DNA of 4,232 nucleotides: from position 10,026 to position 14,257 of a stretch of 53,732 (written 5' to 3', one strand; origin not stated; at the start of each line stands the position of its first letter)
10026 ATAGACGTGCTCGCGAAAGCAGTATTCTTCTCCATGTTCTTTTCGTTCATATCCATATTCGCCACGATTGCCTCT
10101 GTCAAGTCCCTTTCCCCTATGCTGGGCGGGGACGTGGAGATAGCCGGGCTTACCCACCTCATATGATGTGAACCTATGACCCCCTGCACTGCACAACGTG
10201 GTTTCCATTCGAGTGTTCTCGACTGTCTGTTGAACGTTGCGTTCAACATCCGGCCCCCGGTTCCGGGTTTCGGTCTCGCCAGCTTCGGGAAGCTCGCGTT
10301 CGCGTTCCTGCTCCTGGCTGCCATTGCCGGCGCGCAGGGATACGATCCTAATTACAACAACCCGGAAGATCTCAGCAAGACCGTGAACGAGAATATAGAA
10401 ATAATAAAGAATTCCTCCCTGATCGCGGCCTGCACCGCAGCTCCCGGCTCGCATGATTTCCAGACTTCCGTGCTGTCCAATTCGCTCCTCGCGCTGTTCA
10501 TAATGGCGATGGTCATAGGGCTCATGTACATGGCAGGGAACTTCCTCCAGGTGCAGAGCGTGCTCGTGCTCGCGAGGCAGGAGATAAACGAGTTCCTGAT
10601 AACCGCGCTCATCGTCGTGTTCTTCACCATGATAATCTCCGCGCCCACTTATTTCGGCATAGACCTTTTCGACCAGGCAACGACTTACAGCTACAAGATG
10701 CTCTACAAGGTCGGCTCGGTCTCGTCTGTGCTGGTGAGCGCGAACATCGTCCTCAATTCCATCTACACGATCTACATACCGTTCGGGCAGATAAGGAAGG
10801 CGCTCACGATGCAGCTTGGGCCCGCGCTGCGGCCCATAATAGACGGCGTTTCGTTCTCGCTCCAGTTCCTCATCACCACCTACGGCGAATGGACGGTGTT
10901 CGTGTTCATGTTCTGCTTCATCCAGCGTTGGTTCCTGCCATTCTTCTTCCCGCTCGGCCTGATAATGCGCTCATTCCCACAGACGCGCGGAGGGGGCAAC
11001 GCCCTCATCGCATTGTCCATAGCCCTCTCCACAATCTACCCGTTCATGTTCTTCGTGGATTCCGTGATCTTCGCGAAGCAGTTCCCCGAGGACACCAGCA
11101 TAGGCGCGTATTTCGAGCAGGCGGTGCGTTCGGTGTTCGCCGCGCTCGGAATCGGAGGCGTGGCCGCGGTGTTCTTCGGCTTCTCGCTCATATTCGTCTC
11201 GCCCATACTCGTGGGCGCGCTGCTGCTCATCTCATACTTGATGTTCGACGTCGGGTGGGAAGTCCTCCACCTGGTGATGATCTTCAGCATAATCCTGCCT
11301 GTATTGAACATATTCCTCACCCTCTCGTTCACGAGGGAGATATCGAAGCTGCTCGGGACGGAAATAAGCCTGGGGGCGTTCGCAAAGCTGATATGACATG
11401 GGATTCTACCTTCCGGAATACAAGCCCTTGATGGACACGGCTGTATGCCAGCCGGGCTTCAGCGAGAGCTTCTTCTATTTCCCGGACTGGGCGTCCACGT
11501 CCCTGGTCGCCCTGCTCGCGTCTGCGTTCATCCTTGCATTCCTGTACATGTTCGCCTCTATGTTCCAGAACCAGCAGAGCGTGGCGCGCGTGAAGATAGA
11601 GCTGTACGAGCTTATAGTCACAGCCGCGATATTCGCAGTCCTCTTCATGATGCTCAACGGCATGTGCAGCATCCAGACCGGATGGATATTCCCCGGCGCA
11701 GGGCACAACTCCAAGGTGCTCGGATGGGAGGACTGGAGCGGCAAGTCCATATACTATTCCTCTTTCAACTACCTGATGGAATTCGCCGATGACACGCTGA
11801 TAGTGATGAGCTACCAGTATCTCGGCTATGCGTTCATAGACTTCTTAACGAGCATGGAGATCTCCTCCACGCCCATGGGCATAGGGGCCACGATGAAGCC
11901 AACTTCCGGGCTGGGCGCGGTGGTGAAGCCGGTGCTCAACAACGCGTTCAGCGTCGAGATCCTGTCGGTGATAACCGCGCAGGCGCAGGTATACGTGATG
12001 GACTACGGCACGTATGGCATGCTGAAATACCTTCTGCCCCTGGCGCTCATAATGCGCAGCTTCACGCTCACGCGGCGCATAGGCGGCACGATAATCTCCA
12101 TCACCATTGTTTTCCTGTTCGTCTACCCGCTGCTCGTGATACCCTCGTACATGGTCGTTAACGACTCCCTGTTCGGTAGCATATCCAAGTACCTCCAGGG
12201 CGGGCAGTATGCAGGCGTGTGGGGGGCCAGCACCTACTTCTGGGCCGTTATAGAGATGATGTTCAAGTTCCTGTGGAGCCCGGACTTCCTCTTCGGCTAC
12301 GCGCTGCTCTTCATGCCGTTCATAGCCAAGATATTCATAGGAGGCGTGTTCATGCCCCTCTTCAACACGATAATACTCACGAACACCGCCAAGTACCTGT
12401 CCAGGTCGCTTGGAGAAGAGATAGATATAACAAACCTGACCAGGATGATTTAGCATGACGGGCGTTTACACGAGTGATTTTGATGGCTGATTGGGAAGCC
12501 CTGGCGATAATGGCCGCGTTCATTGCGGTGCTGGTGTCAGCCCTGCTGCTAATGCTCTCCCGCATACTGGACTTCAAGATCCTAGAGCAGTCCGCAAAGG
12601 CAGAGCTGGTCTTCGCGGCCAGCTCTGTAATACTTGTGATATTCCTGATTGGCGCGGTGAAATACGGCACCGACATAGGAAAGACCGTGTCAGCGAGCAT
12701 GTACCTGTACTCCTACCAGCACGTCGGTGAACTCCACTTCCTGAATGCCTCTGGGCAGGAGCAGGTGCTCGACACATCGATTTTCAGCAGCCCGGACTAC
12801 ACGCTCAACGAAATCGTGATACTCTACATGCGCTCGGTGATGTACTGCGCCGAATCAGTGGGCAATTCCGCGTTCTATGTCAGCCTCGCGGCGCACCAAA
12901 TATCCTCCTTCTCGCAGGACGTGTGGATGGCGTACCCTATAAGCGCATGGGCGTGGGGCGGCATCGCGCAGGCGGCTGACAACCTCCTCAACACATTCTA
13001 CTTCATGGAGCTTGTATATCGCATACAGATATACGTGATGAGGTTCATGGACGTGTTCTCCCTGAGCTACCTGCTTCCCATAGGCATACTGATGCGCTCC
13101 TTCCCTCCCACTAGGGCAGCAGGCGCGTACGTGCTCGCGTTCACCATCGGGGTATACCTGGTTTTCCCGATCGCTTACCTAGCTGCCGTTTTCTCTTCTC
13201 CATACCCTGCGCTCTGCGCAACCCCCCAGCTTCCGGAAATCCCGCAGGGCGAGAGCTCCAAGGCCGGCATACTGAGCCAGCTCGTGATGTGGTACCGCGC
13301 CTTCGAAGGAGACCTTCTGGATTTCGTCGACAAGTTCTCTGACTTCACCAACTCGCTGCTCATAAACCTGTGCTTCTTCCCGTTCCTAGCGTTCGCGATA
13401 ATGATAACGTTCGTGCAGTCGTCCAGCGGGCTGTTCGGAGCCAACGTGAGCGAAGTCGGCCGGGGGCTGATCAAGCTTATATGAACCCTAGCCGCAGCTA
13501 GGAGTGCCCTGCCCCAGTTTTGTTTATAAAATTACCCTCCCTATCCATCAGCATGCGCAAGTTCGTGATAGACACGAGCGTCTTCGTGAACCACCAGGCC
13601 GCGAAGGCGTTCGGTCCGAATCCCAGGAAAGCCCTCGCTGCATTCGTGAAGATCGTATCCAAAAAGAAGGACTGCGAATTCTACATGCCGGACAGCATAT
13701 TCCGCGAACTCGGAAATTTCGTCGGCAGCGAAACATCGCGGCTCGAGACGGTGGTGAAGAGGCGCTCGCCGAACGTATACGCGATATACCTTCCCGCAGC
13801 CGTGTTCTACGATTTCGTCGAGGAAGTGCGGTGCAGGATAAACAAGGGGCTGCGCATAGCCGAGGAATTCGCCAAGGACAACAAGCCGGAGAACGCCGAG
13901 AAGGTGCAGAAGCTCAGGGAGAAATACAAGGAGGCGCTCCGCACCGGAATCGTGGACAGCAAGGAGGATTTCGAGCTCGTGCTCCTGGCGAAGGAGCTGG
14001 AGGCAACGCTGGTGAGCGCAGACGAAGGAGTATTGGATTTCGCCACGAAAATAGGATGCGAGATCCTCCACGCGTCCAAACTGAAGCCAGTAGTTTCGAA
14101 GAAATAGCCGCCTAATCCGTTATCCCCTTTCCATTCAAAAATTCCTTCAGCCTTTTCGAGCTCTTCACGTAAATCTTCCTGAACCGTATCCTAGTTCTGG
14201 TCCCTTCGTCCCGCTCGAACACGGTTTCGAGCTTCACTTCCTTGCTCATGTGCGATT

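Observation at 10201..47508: Dispersed family of 7-nt-phased degenerate GTTYC / GRAAC arrays at 12 or more loci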

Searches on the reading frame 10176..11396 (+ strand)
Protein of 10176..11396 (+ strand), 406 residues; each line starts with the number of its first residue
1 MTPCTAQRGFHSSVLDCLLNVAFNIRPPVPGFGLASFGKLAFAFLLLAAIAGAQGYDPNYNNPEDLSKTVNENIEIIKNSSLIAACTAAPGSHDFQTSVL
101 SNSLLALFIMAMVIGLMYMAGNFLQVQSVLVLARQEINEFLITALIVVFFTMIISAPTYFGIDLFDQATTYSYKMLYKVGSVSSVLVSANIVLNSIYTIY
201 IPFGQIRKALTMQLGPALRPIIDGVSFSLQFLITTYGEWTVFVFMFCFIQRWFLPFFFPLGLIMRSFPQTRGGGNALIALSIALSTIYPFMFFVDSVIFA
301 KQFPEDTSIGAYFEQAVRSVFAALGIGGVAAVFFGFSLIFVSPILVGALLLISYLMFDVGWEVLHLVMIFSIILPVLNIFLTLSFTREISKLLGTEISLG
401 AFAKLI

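Call 18: search_protein_families(library=pfam, proteins=[window:10176-11396:+])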
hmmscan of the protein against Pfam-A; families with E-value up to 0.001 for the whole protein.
window:10176-11396:+ (406 aa): 0 families

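Call 85: search_protein_families(library=ncbifam, proteins=[window:10176-11396:+], max_evalue=1)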
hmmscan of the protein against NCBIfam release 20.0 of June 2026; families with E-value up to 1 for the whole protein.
window:10176-11396:+ (406 aa): 0 families

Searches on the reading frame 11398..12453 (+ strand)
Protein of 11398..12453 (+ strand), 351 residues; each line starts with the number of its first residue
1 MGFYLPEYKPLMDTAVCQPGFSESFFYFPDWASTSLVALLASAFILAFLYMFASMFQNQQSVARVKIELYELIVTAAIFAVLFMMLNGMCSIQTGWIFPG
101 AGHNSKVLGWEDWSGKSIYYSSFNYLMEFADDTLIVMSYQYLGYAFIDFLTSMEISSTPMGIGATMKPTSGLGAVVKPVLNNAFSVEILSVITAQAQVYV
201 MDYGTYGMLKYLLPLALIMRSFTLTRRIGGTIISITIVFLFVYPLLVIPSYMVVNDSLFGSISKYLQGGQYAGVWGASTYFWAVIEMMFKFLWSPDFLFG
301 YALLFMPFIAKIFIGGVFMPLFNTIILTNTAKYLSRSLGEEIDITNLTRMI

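Call 75: search_protein_families(library=pfam, proteins=[window:11398-12453:+], max_evalue=0.0001)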
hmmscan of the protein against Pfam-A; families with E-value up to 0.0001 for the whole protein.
window:11398-12453:+ (351 aa): 0 families

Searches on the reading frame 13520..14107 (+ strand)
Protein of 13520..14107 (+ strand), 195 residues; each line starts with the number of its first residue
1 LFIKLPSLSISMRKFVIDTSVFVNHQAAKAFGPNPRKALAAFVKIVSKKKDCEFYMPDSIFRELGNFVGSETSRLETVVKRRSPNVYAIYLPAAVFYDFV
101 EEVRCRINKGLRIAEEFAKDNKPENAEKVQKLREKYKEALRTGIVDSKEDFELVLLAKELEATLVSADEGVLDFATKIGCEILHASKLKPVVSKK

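Call 75: search_protein_families(library=pfam, proteins=[window:13520-14107:+], max_evalue=0.0001)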
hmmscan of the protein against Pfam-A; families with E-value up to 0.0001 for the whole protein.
window:13520-14107:+ (195 aa): 1 family
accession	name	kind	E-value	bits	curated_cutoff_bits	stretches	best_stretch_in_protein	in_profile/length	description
PF08745.17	PIN_5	-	5.3e-51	173.4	27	1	14-192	1-200/205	PINc domain ribonuclease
